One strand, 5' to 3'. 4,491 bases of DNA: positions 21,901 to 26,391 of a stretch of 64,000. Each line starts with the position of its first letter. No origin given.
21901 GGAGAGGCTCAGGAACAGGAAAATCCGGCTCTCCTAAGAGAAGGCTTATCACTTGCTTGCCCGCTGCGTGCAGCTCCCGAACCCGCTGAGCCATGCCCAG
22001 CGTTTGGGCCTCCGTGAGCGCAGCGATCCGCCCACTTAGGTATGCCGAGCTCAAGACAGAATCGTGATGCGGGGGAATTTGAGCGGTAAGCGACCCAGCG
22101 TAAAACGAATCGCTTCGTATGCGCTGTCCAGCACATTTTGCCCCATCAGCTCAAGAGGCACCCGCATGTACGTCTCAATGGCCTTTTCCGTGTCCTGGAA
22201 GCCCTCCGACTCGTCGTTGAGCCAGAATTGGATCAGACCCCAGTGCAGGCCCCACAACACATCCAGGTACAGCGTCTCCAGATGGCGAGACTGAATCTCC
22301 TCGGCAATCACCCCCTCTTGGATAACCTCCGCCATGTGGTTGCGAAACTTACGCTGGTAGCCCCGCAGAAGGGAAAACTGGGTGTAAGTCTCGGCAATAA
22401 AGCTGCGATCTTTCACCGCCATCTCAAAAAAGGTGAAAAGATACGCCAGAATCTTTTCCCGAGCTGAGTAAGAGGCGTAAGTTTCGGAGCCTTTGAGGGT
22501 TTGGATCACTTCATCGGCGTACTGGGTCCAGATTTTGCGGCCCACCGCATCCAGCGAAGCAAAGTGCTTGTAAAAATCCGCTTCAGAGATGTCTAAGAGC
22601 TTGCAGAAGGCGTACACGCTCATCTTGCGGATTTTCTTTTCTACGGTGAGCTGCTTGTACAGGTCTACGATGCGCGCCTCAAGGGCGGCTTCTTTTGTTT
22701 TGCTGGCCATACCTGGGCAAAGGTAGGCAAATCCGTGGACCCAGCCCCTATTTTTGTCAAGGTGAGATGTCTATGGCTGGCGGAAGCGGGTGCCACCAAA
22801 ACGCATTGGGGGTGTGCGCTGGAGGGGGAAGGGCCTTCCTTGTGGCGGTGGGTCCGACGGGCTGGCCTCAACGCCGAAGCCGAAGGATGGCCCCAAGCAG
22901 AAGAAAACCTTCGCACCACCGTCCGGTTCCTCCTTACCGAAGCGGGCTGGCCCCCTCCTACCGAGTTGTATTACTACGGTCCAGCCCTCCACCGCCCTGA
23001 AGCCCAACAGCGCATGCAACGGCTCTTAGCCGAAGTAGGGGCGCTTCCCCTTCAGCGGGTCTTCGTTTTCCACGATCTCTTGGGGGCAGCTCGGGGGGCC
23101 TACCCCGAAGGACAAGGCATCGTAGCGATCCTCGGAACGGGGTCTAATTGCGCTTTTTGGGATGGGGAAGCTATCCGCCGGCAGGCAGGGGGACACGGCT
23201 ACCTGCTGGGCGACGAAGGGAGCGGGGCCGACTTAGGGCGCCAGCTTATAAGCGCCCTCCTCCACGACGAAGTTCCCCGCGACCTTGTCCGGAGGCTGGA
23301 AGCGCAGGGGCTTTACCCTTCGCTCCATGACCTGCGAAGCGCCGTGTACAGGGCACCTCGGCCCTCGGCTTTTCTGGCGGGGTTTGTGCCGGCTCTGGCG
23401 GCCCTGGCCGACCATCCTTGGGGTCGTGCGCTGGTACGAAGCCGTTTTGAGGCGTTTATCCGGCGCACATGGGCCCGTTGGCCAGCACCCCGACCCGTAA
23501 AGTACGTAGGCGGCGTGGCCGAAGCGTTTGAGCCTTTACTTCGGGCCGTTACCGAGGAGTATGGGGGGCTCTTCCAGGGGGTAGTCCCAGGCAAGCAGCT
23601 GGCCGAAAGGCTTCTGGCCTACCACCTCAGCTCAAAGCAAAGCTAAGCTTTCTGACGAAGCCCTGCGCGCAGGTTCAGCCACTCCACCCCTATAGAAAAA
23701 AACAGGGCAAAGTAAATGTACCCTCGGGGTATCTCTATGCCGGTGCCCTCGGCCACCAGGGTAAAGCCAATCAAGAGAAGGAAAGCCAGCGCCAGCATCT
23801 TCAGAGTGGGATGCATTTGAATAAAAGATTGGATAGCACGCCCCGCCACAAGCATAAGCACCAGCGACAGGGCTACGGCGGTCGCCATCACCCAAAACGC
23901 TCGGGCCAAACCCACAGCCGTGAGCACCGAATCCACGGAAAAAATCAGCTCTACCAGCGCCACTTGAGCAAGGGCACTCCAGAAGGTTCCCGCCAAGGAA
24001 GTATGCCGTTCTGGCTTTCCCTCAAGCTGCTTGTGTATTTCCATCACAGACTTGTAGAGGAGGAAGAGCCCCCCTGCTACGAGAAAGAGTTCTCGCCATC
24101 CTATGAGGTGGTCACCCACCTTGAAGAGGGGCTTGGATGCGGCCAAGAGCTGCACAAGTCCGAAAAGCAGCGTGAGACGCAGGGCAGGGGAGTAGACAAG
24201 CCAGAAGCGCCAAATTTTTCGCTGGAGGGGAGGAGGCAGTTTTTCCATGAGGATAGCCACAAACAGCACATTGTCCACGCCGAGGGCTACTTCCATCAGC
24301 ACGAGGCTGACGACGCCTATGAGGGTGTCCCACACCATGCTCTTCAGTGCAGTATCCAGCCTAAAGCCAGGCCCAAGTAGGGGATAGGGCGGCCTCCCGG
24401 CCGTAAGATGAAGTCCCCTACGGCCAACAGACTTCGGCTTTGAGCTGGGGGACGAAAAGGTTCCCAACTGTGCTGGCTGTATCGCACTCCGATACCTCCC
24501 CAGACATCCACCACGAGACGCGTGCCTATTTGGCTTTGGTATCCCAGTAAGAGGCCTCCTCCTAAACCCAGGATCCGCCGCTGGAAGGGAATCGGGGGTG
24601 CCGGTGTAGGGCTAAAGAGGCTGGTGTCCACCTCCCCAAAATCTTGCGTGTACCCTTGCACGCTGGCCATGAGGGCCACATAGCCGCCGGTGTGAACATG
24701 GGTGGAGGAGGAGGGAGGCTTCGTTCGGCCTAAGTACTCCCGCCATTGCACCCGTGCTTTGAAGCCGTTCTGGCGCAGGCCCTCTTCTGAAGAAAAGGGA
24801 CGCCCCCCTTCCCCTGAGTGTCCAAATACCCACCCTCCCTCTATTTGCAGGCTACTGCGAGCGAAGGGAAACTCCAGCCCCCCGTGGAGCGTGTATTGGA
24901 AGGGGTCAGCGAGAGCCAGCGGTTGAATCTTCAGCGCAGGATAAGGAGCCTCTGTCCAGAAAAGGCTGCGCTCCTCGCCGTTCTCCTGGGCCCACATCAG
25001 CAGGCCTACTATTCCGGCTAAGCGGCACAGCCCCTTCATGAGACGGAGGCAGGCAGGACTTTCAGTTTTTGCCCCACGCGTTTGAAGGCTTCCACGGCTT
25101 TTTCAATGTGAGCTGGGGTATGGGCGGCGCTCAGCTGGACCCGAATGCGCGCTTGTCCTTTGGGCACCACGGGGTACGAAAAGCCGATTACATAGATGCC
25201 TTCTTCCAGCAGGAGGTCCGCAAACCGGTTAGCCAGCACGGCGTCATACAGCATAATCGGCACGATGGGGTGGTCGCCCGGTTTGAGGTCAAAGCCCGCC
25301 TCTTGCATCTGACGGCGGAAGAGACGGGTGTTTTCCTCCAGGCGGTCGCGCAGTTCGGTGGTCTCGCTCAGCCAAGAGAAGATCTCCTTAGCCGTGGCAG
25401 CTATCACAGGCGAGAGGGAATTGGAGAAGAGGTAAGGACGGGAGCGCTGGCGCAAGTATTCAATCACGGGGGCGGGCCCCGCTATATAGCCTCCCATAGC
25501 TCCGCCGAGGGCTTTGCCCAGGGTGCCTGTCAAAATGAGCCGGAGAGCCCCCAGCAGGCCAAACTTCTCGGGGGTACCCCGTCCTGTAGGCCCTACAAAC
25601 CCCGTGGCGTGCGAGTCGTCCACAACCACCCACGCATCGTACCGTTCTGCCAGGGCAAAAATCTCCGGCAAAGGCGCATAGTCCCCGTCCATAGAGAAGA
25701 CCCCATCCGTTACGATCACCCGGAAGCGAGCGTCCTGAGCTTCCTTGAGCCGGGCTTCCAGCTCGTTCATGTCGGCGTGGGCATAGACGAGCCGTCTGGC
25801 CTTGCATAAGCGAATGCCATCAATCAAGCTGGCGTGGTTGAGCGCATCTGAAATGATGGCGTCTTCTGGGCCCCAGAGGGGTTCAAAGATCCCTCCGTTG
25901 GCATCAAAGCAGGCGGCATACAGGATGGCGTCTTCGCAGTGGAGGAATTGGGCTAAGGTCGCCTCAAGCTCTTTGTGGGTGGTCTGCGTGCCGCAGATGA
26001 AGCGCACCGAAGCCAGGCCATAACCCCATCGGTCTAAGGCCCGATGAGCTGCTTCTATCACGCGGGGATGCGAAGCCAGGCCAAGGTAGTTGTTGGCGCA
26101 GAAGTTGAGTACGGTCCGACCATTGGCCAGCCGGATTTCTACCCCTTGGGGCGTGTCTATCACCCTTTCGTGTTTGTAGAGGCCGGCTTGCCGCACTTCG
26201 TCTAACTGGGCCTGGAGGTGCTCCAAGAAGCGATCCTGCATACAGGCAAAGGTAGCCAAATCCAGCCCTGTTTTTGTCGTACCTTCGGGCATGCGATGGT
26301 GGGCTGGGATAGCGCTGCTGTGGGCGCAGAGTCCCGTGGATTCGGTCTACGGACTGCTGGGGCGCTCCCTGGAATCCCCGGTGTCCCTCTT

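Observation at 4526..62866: The Bacteroidota -7 promoter box sits 3-7 nt from the start codon at about 24 operon heads, implying largely leaderless mRNAs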

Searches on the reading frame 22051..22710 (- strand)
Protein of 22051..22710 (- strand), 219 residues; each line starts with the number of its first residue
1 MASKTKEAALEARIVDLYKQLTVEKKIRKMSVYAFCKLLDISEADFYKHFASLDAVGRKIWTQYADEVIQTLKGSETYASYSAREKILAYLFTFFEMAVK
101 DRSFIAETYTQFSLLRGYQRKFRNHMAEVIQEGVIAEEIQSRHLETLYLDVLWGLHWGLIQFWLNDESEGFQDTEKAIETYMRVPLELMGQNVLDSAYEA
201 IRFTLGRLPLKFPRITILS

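Call 51: search_protein_families(library=pfam, proteins=[window:22051-22710:-], max_evalue=0.001)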
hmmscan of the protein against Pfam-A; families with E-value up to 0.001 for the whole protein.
window:22051-22710:- (219 aa): 1 family
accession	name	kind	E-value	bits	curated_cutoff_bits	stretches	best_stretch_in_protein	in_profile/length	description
PF17931.6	TetR_C_23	-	3.8e-20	72.8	29.1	1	86-202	1-125/127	Tetracyclin repressor-like, C-terminal domain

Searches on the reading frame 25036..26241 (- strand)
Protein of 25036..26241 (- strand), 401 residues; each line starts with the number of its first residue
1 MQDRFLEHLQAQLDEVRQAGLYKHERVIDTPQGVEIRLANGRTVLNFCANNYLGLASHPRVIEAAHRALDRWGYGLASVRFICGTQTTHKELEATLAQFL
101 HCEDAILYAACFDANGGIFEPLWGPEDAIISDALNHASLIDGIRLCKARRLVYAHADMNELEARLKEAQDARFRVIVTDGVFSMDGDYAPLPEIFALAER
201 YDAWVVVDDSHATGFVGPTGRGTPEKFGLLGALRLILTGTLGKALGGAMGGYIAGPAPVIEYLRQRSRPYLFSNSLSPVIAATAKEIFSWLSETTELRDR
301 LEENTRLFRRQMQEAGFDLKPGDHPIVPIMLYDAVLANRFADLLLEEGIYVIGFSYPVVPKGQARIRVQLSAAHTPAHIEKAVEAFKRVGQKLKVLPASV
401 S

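Call 20: search_protein_families(library=ncbifam, proteins=[window:25036-26241:-], max_evalue=0.00001)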
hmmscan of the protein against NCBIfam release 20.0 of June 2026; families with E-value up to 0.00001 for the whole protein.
window:25036-26241:- (401 aa): 11 families
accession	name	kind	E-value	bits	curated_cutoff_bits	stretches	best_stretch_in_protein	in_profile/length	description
TIGR01822.1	2am3keto_CoA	equivalog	3e-190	632.2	493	1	7-396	3-393/393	glycine C-acetyltransferase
NF005394.0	PRK06939.1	equivalog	2.8e-186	619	460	1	1-395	1-396/397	glycine C-acetyltransferase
TIGR01825.1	gly_Cac_T_rel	subfamily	1.4e-130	435.4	535.4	1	9-396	1-385/385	BioF/Kbl family PLP-dependent acyltransferase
TIGR00858.1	bioF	equivalog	2.2e-116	388.6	426.45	1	23-386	3-364/365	8-amino-7-oxononanoate synthase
NF047600.1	SerpalmtaseCFB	equivalog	9e-102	340.7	640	1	12-395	14-394/395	serine palmitoyltransferase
NF047599.1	SerpalmtaseBetaP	equivalog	4.2e-88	295.7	500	1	7-393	8-393/394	serine palmitoyltransferase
TIGR01821.1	5aminolev_synth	equivalog_domain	4e-86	289.4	338.55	1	7-394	5-398/402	5-aminolevulinate synthase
NF047603.1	SerpalmtaseAlphaP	equivalog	1.3e-70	238.2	670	1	36-394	39-397/399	serine palmitoyltransferase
NF005526.0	PRK07179.1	equivalog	2e-52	178.1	428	1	43-394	55-400/407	alpha-hydroxyketone-type quorum-sensing autoinducer synthase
NF005697.0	PRK07505.1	subfamily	8.9e-48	162.9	342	1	11-392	19-401/405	hypothetical protein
NF004608.1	PRK05937.1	equivalog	1.4e-28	99.8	399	1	44-376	4-332/366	8-amino-7-oxononanoate synthase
